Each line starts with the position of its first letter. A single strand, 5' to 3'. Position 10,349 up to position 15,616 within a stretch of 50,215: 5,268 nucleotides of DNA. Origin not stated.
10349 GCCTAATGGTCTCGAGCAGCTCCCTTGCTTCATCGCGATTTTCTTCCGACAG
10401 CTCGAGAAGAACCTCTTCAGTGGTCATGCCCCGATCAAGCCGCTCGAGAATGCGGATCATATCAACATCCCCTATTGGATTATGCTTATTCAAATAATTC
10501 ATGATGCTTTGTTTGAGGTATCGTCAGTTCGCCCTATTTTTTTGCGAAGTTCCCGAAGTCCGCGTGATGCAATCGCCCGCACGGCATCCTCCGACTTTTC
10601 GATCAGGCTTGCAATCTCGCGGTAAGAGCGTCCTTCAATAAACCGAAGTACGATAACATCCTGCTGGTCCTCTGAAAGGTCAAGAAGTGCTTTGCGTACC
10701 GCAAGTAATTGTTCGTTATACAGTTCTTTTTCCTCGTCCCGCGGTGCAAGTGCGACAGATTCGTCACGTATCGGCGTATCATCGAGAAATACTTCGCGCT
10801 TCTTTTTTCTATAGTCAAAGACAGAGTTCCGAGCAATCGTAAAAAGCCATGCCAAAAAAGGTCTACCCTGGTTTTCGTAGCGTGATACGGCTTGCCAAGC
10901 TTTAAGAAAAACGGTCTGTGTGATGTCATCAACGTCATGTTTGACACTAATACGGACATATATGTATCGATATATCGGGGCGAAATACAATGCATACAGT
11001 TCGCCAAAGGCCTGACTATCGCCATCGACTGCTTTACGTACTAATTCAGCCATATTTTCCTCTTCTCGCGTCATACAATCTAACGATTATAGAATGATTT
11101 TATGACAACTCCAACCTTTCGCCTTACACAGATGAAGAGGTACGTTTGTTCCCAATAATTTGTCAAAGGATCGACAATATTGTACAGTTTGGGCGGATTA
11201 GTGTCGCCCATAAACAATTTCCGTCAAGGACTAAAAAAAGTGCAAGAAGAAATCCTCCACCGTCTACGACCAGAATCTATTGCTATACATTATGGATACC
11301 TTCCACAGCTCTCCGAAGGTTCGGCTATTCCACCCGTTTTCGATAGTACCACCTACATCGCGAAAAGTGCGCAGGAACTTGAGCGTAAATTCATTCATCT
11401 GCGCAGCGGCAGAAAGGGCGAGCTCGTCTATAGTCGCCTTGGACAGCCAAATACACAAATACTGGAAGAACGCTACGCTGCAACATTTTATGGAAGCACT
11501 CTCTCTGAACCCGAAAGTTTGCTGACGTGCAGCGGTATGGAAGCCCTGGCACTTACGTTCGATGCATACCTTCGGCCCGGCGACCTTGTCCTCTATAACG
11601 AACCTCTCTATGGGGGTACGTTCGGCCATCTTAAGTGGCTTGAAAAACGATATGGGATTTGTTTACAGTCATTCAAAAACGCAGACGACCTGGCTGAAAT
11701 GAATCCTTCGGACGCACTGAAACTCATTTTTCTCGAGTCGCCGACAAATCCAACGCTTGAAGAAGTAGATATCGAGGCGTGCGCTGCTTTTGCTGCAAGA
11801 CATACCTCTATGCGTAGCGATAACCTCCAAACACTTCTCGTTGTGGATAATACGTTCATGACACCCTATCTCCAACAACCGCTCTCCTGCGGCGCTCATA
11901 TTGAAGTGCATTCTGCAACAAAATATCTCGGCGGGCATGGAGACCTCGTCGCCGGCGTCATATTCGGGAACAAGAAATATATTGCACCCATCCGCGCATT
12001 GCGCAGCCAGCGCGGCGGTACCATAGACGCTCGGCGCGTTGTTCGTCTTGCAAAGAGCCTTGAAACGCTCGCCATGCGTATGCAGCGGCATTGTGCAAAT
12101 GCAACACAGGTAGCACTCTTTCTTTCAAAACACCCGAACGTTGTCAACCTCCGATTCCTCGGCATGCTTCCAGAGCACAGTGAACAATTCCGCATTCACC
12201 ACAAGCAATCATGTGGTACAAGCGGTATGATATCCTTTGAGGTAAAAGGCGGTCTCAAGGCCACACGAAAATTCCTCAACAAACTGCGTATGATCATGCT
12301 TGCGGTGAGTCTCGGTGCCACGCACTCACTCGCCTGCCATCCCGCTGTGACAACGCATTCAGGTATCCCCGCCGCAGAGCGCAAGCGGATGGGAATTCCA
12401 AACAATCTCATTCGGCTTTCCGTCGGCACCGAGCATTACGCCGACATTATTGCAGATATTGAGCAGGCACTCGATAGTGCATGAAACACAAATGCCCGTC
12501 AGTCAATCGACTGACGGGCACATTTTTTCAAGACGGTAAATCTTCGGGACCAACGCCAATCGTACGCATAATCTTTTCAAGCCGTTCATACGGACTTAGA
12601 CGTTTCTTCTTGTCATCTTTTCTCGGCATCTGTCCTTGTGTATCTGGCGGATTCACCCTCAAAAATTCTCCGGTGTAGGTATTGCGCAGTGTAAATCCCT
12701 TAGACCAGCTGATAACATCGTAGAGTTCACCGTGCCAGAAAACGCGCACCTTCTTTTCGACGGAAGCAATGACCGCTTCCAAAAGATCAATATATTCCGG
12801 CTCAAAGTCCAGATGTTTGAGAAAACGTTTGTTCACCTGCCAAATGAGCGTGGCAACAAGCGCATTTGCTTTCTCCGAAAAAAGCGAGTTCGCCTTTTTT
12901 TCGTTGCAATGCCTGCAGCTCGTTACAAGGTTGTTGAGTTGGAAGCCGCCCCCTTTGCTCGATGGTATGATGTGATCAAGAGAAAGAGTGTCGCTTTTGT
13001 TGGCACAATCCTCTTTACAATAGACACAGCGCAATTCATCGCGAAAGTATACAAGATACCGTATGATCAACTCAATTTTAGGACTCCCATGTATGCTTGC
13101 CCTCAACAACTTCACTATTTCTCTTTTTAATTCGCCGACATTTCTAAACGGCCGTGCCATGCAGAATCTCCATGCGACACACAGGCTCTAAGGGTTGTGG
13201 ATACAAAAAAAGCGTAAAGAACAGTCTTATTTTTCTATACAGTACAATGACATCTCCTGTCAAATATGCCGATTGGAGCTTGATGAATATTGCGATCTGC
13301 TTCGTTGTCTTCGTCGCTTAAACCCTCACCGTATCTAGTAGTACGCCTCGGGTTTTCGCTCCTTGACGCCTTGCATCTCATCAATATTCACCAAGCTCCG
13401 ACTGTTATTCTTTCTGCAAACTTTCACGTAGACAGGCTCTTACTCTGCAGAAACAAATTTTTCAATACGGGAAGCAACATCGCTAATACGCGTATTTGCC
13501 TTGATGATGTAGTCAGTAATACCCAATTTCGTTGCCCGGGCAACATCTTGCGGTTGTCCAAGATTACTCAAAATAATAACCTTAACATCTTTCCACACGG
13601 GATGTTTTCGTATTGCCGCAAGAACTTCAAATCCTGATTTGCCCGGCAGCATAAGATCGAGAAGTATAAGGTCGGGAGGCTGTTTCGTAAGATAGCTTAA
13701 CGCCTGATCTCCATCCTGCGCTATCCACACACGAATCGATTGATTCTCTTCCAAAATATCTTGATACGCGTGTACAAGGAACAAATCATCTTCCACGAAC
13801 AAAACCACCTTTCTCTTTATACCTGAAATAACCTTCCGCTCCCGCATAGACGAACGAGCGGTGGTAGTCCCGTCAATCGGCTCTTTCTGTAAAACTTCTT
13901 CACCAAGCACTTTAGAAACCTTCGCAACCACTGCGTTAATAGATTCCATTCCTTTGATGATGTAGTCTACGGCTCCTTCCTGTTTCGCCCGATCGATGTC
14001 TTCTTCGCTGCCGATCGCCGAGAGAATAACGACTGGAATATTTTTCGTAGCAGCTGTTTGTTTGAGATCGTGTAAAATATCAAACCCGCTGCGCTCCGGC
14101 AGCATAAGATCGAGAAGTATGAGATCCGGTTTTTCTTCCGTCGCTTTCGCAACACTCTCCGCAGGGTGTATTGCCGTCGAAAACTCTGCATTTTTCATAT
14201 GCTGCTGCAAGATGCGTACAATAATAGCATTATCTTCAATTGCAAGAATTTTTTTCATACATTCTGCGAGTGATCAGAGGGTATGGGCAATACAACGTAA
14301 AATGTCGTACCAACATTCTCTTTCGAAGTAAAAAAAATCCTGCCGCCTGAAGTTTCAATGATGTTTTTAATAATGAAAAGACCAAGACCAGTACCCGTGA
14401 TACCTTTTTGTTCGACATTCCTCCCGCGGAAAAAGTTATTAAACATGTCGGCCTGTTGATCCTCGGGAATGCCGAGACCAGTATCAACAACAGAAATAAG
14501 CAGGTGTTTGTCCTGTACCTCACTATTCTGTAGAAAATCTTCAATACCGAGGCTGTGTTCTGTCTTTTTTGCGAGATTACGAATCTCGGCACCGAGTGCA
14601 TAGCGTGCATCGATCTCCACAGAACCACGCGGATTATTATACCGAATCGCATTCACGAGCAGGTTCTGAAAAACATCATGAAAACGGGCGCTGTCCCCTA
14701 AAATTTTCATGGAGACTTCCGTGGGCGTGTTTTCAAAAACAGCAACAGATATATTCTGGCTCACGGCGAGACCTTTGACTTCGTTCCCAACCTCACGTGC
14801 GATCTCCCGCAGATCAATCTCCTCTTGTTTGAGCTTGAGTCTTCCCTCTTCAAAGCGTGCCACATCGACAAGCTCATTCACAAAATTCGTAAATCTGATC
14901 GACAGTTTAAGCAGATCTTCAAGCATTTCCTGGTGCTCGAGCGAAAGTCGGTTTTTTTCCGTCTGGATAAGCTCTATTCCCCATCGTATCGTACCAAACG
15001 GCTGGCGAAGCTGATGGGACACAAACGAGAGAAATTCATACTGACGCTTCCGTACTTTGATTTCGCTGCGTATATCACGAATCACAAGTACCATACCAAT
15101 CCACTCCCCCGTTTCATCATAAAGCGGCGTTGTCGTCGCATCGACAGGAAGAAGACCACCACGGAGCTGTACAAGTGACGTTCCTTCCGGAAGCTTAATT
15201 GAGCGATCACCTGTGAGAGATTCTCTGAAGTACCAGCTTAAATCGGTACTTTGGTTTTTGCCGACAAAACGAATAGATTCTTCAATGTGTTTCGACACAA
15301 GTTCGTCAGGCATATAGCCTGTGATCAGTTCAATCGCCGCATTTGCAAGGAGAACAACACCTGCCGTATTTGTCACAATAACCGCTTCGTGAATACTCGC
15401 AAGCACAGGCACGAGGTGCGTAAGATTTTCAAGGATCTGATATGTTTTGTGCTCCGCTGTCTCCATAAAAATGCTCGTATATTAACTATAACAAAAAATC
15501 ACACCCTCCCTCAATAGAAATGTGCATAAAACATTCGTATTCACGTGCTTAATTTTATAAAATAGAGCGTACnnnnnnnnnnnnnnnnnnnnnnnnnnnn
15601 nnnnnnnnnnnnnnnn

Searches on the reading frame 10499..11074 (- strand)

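Call 8: search_protein_families(library=pfam, proteins=[window:10499-11074:-], max_evalue=0.01)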
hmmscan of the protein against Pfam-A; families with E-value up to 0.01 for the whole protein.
window:10499-11074:- (191 aa): 4 families
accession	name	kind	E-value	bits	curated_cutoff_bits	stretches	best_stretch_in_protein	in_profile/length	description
PF04542.20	Sigma70_r2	-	4.9e-15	55.5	24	1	27-93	2-69/71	Sigma-70 region 2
PF08281.18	Sigma70_r4_2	-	6.7e-12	45.3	25.7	1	124-176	2-54/54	Sigma-70, region 4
PF04545.22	Sigma70_r4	-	2.1e-11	43.6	24.1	1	129-178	1-50/50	Sigma-70, region 4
PF07638.17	Sigma70_ECF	-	4.7e-06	27.1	21.1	1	6-166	2-169/185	ECF sigma factor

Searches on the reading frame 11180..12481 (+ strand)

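Call 8: search_protein_families(library=pfam, proteins=[window:11180-12481:+], max_evalue=0.01)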
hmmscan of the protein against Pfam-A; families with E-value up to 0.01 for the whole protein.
window:11180-12481:+ (434 aa): 3 families
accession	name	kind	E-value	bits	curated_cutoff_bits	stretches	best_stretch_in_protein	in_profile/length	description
PF01053.26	Cys_Met_Meta_PP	-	1.1e-97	327.5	27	1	33-431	2-380/381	Cys/Met metabolism PLP-dependent enzyme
PF00155.27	Aminotran_1_2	-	0.0036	17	19.7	1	95-192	47-159/361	Aminotransferase class I and II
PF03841.19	SelA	-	0.0064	16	22.8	0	228-297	193-259/367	L-seryl-tRNA selenium transferase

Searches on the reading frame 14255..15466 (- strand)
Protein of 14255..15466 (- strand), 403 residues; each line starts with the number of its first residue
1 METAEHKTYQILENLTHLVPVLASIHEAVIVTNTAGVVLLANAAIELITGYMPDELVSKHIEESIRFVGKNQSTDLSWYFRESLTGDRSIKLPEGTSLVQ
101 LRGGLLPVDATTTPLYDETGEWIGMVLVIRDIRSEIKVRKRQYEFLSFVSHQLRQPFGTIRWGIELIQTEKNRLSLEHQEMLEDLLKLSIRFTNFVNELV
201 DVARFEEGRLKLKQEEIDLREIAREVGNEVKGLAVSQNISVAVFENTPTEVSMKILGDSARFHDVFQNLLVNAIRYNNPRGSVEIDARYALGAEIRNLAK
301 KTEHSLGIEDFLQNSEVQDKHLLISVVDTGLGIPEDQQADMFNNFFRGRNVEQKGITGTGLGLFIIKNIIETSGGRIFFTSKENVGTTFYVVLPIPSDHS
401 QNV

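Call 8: search_protein_families(library=pfam, proteins=[window:14255-15466:-], max_evalue=0.01)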
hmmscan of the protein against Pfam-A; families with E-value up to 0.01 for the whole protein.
window:14255-15466:- (403 aa): 5 families
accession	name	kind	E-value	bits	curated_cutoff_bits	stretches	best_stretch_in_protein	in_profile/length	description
PF02518.31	HATPase_c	-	6.6e-22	78.5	26.4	1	257-396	1-110/111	Histidine kinase-, DNA gyrase B-, and HSP90-like ATPase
PF00989.32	PAS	-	1.1e-12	48.3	22.6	1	18-132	3-113/113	PAS fold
PF08448.16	PAS_4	-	2.2e-09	37.9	23.1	1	23-133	2-106/110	PAS fold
PF13426.13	PAS_9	-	3.1e-08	34.3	27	1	27-133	2-102/103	PAS domain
PF00512.31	HisKA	-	3.7e-08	33.7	26.9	1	143-208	3-66/66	His Kinase A (phospho-acceptor) domain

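Call 69: search_protein_families(library=ncbifam, proteins=[window:14255-15466:-], max_evalue=0.01)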
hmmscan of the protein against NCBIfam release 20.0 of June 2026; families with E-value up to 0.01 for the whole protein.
window:14255-15466:- (403 aa): 85 families (the best 25 are shown)
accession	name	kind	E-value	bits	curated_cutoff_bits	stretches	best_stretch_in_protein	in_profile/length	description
NF046044.1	PnpS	equivalog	5.8e-48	163.8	400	1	5-394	44-390/390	two-component system histidine kinase PnpS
NF033092.0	HK_WalK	equivalog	4.5e-40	137.8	725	2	17-287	259-514/594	cell wall metabolism sensor histidine kinase WalK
TIGR02966.1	phoR_proteo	equivalog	1.1e-38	133.2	334.2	2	16-288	6-256/333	phosphate regulon sensor histidine kinase PhoR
NF008468.0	PRK11360.1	equivalog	2.7e-36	125.2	646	2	21-289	273-534/616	two-component system sensor histidine kinase AtoS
NF047874.1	MASE3_PAS_HK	subfamily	4e-36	125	560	2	318-397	548-626/655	MASE3 domain-containing sensor histidine kinase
NF041735.1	hist_kin_RppB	equivalog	2e-33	115.8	400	2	140-286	214-358/438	two-component system sensor histidine kinase RppB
NF045911.1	TCSHisKinNblS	equivalog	8.4e-33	113.6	1000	1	22-394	272-619/621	two-component system sensor histidine kinase NblS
NF040691.1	MtrAB_MtrB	equivalog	4e-32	111.9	450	2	139-280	268-406/507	MtrAB system histidine kinase MtrB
NF045595.1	HK_scytonemin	equivalog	9.6e-32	110.1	865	2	317-395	559-635/637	scytonemin biosynthesis sensor histidine kinase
NF041880.1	EPS_EpsF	equivalog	8.5e-31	107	900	2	113-292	238-419/492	response regulator EpsF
NF008302.0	PRK11091.1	equivalog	3.4e-30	104.9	838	1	30-398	169-508/779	aerobic respiration two-component sensor histidine kinase ArcB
TIGR02956.1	TMAO_torS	equivalog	1.3e-29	103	676.5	1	144-397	466-684/967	TMAO reductase system sensor histidine kinase/response regulator TorS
NF033091.0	HK_VanS_ACDEFG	equivalog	3.4e-29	101.9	400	2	140-288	72-216/293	vancomycin resistance histidine kinase VanS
NF041832.1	near_NosP_CTERM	subfamily_domain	1e-28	100.5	400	1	144-399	9-229/370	NahK/ErcS family hybrid sensor histidine kinase/response regulator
NF006800.0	PRK09303.1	equivalog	1.1e-28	100.3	342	2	321-397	305-379/383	histidine kinase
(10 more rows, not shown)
